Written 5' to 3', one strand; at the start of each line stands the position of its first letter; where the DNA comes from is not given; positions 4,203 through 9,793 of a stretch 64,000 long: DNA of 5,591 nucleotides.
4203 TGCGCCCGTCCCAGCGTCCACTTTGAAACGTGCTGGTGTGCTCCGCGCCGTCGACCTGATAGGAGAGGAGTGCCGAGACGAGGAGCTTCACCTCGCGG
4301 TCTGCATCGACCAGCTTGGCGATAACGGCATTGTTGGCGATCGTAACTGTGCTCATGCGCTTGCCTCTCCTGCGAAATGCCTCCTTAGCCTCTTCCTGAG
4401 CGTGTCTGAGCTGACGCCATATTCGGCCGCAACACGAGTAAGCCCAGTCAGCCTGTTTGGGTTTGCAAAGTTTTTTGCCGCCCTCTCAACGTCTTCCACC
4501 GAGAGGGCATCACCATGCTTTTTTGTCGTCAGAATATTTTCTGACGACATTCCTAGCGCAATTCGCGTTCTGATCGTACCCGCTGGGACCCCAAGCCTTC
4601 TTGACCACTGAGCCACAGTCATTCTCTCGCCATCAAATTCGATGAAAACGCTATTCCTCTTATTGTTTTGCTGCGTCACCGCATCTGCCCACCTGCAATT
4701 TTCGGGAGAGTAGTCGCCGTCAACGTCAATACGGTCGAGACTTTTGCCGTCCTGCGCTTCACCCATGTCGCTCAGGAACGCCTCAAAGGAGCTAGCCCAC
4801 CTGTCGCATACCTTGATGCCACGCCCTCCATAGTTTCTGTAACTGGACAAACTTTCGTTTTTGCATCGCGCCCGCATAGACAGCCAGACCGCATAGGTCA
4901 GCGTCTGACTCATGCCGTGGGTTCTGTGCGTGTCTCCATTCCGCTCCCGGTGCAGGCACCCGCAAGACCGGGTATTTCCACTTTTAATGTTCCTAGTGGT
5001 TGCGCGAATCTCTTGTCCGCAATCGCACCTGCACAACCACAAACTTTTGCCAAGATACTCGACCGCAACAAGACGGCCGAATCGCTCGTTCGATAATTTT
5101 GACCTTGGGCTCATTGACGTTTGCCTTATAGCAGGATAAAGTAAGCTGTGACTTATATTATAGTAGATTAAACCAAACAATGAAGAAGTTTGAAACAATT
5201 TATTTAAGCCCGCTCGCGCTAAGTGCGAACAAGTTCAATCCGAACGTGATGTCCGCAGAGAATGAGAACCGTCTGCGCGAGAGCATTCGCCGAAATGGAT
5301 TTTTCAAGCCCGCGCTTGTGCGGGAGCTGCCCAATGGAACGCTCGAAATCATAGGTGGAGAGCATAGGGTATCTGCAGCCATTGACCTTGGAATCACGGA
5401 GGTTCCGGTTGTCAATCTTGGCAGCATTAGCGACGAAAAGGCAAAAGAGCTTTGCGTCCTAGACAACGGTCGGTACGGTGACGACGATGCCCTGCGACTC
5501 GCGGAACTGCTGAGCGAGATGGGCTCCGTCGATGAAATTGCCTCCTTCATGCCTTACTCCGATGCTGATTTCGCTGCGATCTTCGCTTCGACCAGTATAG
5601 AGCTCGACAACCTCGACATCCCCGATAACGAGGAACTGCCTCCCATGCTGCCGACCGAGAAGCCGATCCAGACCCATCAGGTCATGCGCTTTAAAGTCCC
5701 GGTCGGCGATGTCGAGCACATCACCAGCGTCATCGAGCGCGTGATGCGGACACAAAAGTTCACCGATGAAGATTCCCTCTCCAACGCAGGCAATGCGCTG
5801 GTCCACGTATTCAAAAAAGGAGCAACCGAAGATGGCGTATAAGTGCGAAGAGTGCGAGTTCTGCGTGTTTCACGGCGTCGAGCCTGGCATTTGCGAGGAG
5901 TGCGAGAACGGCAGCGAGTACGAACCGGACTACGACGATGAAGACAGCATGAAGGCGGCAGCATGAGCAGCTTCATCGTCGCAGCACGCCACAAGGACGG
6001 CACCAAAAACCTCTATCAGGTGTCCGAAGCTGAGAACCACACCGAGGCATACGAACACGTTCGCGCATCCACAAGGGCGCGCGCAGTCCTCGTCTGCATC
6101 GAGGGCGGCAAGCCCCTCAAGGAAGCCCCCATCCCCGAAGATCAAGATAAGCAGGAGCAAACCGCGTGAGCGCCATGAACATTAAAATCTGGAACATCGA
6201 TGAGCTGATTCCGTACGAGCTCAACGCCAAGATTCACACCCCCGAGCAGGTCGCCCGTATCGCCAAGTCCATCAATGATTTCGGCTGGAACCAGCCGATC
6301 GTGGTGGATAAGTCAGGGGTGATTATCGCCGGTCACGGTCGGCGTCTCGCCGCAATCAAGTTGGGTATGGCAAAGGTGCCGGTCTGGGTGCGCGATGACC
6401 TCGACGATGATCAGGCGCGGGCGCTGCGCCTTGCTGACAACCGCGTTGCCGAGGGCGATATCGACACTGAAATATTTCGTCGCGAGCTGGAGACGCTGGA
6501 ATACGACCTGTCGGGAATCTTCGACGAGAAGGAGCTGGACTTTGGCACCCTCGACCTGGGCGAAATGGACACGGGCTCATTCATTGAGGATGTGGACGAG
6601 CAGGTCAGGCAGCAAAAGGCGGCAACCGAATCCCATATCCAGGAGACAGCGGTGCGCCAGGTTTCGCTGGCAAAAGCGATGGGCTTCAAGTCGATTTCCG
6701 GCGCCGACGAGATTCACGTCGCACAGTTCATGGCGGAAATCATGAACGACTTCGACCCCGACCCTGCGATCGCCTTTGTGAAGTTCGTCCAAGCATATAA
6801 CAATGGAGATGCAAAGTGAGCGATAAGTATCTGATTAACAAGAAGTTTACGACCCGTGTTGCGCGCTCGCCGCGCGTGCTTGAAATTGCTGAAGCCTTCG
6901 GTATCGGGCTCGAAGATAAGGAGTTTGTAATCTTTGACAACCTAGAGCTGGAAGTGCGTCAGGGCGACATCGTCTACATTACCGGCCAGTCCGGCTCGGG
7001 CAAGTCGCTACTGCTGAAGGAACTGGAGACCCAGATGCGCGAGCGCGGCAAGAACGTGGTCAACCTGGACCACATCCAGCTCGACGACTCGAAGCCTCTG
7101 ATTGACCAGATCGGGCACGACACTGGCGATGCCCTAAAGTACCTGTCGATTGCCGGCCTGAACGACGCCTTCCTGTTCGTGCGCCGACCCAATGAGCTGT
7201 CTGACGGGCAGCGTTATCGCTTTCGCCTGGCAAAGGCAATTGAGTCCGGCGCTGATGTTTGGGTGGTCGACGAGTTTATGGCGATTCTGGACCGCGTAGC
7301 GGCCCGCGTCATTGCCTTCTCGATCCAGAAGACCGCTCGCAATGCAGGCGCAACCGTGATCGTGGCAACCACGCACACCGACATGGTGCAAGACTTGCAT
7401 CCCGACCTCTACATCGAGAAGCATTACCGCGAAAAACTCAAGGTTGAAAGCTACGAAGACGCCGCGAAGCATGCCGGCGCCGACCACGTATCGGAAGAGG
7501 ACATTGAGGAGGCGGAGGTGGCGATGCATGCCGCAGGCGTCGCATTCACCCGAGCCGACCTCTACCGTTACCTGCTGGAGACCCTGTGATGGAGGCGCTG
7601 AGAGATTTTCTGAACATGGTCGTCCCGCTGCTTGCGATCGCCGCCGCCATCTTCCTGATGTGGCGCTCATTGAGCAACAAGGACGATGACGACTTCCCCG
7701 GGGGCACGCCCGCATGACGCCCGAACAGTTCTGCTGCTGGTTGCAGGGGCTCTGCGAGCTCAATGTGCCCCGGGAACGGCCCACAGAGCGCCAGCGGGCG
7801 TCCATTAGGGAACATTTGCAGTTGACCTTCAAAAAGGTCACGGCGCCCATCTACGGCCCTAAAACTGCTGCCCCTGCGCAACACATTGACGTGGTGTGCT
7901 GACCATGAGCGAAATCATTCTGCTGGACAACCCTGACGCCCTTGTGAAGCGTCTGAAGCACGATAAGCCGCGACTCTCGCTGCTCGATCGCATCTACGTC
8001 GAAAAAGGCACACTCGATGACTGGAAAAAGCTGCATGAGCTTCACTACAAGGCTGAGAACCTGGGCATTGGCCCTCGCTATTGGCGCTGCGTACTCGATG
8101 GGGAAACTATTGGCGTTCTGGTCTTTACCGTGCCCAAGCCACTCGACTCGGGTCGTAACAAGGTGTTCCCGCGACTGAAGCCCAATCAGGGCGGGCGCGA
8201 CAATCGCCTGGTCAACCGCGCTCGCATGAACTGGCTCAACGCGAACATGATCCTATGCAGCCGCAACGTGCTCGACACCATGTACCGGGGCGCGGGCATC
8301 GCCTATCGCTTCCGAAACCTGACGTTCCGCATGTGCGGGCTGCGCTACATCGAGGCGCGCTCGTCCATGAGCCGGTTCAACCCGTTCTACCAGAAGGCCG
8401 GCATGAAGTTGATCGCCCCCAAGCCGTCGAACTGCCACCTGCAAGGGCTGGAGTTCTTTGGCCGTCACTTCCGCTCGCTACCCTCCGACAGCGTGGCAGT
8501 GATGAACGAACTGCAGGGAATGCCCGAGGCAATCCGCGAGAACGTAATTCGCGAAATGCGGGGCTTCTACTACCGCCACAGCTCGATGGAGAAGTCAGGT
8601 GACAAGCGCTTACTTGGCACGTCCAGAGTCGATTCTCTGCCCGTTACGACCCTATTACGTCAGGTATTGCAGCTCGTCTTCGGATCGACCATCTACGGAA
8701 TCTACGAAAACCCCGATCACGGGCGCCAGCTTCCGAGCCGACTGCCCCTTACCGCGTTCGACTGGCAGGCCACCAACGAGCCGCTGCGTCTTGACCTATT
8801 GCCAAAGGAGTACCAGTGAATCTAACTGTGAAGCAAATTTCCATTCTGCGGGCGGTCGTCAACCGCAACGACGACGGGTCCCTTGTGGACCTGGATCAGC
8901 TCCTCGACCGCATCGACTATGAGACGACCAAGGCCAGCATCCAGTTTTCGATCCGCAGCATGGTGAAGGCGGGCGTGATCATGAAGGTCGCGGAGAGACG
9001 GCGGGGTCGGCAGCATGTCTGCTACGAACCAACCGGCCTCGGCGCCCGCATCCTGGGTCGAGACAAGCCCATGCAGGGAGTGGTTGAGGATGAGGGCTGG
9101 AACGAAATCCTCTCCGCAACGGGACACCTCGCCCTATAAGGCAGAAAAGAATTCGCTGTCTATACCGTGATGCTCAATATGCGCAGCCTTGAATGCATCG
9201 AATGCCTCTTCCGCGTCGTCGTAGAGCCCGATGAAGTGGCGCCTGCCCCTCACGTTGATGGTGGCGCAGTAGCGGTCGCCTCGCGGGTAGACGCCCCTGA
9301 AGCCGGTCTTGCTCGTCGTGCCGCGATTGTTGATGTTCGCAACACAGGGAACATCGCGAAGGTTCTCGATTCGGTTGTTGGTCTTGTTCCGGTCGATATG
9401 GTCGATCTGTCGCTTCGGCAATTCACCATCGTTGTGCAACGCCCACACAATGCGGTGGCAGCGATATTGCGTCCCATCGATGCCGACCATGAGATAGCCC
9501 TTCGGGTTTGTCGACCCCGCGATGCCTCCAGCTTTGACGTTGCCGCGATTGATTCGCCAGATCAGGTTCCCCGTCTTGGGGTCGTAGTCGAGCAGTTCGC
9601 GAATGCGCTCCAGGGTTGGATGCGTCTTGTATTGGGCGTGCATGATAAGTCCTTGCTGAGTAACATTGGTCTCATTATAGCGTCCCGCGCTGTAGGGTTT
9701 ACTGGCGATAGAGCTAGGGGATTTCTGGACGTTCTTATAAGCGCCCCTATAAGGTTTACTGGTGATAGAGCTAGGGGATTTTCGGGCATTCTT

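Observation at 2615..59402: Orientation-biased 18-bp intergenic motif TAAGTCA-N4-TGAYTTA in at least 20 copies across all modules (stoperator-like operator network or phage-specific promoter)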

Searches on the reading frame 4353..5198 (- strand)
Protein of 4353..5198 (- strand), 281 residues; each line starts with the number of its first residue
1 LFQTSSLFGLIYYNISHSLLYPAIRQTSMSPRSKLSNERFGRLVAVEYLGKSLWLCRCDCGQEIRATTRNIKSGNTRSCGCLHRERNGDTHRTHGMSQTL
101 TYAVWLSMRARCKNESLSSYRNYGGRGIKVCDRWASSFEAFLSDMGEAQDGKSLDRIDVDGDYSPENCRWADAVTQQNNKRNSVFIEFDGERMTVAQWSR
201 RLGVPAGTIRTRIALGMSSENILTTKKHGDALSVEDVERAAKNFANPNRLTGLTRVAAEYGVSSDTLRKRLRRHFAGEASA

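Call 36: search_protein_families(library=pfam, proteins=[window:4353-5198:-], max_evalue=0.01)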
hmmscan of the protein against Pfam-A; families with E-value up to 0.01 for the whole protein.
window:4353-5198:- (281 aa): 3 families
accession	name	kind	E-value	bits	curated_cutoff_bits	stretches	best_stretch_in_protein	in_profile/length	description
PF05225.22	HTH_psq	-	8.7e-05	22.6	20.4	0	253-274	19-40/45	helix-turn-helix, Psq domain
PF08281.18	Sigma70_r4_2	-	0.001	19.1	25.7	0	182-217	16-51/54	Sigma-70, region 4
PF04545.22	Sigma70_r4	-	0.0045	16.9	24.1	0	189-215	17-43/50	Sigma-70, region 4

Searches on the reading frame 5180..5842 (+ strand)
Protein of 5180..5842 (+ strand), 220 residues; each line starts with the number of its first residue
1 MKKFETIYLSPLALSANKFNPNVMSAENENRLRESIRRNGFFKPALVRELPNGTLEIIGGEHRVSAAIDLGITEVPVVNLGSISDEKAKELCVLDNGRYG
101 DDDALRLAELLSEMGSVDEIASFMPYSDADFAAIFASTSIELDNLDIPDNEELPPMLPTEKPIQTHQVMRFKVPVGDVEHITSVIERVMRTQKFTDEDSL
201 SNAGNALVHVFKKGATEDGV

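Call 10: search_protein_families(library=pfam, proteins=[window:5180-5842:+], max_evalue=0.01)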
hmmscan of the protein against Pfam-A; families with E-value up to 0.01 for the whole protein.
window:5180-5842:+ (220 aa): 1 family
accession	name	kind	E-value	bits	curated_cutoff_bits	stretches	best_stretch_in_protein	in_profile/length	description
PF02195.25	ParB_N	-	2.9e-11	43.7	26.3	1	12-96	9-93/95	ParB N-terminal domain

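Call 37: search_protein_families(library=phrogs, proteins=[window:5180-5842:+], max_evalue=0.001)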
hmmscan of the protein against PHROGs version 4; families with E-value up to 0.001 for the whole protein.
window:5180-5842:+ (220 aa): 18 families
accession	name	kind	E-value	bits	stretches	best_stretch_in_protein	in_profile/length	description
phrog_723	-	DNA, RNA and nucleotide metabolism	5.6e-57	194.1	1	4-213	11-218/223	ParB-like partition protein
phrog_620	-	DNA, RNA and nucleotide metabolism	4.5e-21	76.9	1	2-134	5-134/217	ParB-like partition protein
phrog_498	-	other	8.1e-19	68.6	1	10-166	39-196/633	DNA methyltransferase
phrog_8071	-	DNA, RNA and nucleotide metabolism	1.4e-18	68.4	1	13-127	14-114/389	ParB-like partition protein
phrog_7405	-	unknown function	3.4e-13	50.8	1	14-131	32-146/250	-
phrog_4715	-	DNA, RNA and nucleotide metabolism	6.3e-12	45.7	1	7-96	150-237/630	ParB-like partition protein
phrog_26387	-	DNA, RNA and nucleotide metabolism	1.1e-11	45.6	1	13-82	17-87/252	ParB-like partition nuclease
phrog_940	-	DNA, RNA and nucleotide metabolism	2.2e-11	44.6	1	8-135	8-117/388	nuclease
phrog_3264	-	DNA, RNA and nucleotide metabolism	2.1e-10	41.8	1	30-96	73-138/337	ParB-like partition protein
phrog_2159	-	DNA, RNA and nucleotide metabolism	4e-10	40.6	1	14-69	69-124/365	ParB-like partition protein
phrog_9353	-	unknown function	1.6e-08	35.7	1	1-153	6-166/245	-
phrog_930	-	DNA, RNA and nucleotide metabolism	3.2e-08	34.7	1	2-137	3-135/223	ParB-like partition protein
phrog_1033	-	DNA, RNA and nucleotide metabolism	4.4e-08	34.3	1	18-130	46-168/334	ParB-like partition protein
phrog_15396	-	DNA, RNA and nucleotide metabolism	5.4e-08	34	1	23-110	21-107/258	ParB-like partition nuclease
phrog_5475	-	unknown function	8.2e-07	29.2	1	13-81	10-73/458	-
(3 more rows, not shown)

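Call 56: search_solved_structures(query=window:5180-5842:+, max_evalue=0.01, show_alignments=2)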
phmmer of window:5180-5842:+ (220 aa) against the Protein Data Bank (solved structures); distinct sequences matched with E-value up to 0.01: 9.
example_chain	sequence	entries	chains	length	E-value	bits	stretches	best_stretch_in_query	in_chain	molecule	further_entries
7nfu_A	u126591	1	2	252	3.1e-09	40.3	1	10-98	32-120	Nucleoid occlusion protein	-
7ng0_A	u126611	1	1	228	3.2e-09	40.3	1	13-98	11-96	Nucleoid occlusion protein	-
1vz0_A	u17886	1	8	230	7.7e-08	35.8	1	14-118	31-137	Chromosome-partitioning protein Spo0J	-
7bnk_A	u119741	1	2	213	7.1e-05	26.1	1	18-109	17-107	ParB family protein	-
7bnr_A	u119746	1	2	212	9.8e-05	25.7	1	25-109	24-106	ParB family protein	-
4umk_A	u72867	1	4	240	0.00012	25.4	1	16-114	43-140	PROBABLE CHROMOSOME-PARTITIONING PROTEIN PARB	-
7o0n_A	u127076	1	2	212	0.00047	23.4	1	18-109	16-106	ParB family protein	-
6sdk_A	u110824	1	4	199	0.00047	23.4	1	16-108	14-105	Stage 0 sporulation protein J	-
6t1f_A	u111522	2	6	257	0.00054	23.2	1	26-106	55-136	Chromosome-partitioning protein ParB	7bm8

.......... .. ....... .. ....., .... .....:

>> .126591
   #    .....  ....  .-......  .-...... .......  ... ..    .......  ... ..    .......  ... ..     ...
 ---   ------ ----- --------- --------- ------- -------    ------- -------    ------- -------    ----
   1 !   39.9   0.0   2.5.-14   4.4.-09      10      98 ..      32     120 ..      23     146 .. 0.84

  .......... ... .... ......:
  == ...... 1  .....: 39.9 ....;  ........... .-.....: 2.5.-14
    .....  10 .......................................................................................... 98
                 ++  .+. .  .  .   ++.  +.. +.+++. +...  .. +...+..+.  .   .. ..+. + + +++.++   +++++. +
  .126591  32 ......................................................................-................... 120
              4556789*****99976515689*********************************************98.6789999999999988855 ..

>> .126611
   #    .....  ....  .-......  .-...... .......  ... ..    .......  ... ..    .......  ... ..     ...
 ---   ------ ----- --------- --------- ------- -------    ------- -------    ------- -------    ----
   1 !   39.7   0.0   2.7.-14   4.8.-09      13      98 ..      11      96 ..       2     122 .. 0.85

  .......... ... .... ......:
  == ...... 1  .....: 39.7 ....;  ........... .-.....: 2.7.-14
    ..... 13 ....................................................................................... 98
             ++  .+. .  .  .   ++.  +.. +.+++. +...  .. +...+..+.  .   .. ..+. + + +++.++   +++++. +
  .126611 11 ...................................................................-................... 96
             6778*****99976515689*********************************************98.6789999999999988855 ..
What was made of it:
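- On ParB-parS / KorB-OB silencing: No helix-turn-helix was recognised beyond residue 118 (call 56).
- No helix-turn-helix domain is recognisable after the ParB N-terminal domain; matches to solved ParB/Noc structures stop near residue 118 (call 56).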

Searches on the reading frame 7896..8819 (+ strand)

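Call 37: search_protein_families(library=phrogs, proteins=[window:7896-8819:+], max_evalue=0.001)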
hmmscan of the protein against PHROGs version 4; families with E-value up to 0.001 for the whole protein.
window:7896-8819:+ (307 aa): 1 family
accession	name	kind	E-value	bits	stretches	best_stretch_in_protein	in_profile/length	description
phrog_886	-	moron, auxiliary metabolic gene and host takeover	2.8e-116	388.9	1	9-301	1-293/295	ABC transporter ATP-binding subunit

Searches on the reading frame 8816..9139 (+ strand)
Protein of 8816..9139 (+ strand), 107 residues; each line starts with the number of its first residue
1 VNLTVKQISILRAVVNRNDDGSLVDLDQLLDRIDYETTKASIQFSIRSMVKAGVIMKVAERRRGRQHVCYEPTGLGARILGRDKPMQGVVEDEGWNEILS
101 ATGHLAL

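Call 10: search_protein_families(library=pfam, proteins=[window:8816-9139:+], max_evalue=0.01)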
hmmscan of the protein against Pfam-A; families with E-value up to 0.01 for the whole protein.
window:8816-9139:+ (107 aa): 0 families

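Call 37: search_protein_families(library=phrogs, proteins=[window:8816-9139:+], max_evalue=0.001)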
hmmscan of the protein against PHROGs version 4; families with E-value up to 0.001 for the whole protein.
window:8816-9139:+ (107 aa): 1 family
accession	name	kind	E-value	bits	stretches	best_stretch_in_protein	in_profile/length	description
phrog_900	-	unknown function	1.5e-22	80.6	1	1-79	1-82/88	-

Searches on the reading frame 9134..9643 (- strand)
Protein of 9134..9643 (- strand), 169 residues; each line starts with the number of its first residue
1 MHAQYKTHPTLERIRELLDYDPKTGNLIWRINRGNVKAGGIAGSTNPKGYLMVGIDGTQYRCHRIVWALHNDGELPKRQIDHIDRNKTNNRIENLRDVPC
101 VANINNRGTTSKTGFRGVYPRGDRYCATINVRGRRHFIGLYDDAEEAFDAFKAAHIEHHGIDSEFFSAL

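Call 10: search_protein_families(library=pfam, proteins=[window:9134-9643:-], max_evalue=0.01)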
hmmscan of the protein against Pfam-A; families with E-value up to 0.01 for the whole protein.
window:9134-9643:- (169 aa): 1 family
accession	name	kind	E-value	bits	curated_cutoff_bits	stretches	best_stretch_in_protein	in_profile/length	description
PF13392.12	HNH_3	-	1.2e-11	44.5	24.8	1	61-98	2-39/46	HNH endonuclease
